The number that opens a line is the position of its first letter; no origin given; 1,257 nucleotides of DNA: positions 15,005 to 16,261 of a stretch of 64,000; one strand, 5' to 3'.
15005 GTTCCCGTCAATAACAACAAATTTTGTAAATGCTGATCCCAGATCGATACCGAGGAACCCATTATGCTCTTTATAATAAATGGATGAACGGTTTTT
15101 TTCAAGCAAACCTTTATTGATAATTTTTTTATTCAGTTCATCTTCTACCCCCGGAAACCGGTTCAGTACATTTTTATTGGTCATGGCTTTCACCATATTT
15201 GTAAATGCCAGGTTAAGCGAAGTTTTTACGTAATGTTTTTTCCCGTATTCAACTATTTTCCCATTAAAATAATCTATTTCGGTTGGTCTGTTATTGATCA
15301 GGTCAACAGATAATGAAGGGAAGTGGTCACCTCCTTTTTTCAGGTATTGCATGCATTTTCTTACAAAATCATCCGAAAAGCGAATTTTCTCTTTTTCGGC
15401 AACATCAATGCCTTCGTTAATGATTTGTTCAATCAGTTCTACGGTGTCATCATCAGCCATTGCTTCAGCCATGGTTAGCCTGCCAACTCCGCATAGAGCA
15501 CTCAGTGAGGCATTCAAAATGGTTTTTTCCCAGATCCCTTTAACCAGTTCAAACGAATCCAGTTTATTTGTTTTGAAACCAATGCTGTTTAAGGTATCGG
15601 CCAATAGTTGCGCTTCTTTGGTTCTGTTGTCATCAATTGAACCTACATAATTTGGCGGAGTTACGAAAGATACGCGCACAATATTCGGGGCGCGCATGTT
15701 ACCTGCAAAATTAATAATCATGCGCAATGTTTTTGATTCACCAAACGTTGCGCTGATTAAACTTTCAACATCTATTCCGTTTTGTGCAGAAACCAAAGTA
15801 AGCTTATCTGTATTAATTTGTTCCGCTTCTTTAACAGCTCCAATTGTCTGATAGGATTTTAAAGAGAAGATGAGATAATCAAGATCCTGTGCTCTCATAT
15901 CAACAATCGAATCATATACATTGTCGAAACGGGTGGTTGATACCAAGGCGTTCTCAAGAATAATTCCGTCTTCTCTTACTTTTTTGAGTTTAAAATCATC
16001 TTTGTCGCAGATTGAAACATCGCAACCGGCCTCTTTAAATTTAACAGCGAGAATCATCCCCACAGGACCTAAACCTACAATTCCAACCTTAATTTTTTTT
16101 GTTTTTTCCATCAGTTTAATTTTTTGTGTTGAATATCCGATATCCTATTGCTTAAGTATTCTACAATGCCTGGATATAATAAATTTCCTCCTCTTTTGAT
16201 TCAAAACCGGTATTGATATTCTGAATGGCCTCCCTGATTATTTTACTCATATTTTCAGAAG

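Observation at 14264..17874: Novel ketopantoate-reductase(ApbA/PanE)-activase fusion next to an orphan HgdB/YjiM-like dehydratase subunit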

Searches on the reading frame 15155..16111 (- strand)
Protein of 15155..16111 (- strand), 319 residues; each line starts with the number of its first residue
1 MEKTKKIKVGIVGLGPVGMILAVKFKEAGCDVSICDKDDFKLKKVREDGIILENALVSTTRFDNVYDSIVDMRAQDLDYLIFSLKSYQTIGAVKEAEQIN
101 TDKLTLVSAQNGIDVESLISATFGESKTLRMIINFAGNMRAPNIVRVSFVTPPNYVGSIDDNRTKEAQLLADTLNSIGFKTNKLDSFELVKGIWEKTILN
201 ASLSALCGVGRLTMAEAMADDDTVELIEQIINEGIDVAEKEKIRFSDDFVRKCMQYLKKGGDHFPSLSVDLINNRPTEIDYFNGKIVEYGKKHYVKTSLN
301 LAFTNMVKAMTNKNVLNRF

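Call 25: search_solved_structures(query=window:15155-16111:-, max_evalue=0.001, show_alignments=3)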
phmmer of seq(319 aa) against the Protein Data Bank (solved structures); distinct sequences matched with E-value up to 0.001: 14.
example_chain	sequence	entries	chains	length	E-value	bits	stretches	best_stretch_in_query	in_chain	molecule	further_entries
2ew2_A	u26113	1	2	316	1.6e-21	80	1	6-307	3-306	2-dehydropantoate 2-reductase, putative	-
8wl1_A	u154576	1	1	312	1.4e-19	73.7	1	7-309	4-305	2-dehydropantoate 2-reductase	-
8wl3_A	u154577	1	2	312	1.7e-19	73.4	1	7-309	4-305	2-dehydropantoate 2-reductase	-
8wl4_A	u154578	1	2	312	5.3e-19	71.8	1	7-309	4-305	2-dehydropantoate 2-reductase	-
3wfi_A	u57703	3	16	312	1.7e-17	66.9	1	8-309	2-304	2-dehydropantoate 2-reductase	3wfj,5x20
5hws_A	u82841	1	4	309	1.6e-11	47.2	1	8-310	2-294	2-dehydropantoate 2-reductase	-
5ayv_A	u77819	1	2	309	4.2e-11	45.9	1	8-310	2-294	2-dehydropantoate 2-reductase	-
3hwr_A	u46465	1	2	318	3.4e-10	42.9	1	7-309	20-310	2-dehydropantoate 2-reductase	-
8iwg_A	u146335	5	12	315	8.8e-08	35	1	4-279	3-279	2-dehydropantoate 2-reductase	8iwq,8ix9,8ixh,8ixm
3hn2_A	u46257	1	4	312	1.6e-07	34.1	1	7-293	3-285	2-dehydropantoate 2-reductase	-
3g17_A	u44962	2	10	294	5.5e-07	32.4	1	188-298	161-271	Similar to 2-dehydropantoate 2-reductase | 2-dehydropantoate 2-reductase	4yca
4s3m_A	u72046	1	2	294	2e-06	30.5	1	188-298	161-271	2-dehydropantoate 2-reductase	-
3i83_A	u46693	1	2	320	3.8e-06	29.6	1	8-295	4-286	2-dehydropantoate 2-reductase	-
4ol9_A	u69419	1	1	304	7.3e-06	28.7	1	10-303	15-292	Putative 2-dehydropantoate 2-reductase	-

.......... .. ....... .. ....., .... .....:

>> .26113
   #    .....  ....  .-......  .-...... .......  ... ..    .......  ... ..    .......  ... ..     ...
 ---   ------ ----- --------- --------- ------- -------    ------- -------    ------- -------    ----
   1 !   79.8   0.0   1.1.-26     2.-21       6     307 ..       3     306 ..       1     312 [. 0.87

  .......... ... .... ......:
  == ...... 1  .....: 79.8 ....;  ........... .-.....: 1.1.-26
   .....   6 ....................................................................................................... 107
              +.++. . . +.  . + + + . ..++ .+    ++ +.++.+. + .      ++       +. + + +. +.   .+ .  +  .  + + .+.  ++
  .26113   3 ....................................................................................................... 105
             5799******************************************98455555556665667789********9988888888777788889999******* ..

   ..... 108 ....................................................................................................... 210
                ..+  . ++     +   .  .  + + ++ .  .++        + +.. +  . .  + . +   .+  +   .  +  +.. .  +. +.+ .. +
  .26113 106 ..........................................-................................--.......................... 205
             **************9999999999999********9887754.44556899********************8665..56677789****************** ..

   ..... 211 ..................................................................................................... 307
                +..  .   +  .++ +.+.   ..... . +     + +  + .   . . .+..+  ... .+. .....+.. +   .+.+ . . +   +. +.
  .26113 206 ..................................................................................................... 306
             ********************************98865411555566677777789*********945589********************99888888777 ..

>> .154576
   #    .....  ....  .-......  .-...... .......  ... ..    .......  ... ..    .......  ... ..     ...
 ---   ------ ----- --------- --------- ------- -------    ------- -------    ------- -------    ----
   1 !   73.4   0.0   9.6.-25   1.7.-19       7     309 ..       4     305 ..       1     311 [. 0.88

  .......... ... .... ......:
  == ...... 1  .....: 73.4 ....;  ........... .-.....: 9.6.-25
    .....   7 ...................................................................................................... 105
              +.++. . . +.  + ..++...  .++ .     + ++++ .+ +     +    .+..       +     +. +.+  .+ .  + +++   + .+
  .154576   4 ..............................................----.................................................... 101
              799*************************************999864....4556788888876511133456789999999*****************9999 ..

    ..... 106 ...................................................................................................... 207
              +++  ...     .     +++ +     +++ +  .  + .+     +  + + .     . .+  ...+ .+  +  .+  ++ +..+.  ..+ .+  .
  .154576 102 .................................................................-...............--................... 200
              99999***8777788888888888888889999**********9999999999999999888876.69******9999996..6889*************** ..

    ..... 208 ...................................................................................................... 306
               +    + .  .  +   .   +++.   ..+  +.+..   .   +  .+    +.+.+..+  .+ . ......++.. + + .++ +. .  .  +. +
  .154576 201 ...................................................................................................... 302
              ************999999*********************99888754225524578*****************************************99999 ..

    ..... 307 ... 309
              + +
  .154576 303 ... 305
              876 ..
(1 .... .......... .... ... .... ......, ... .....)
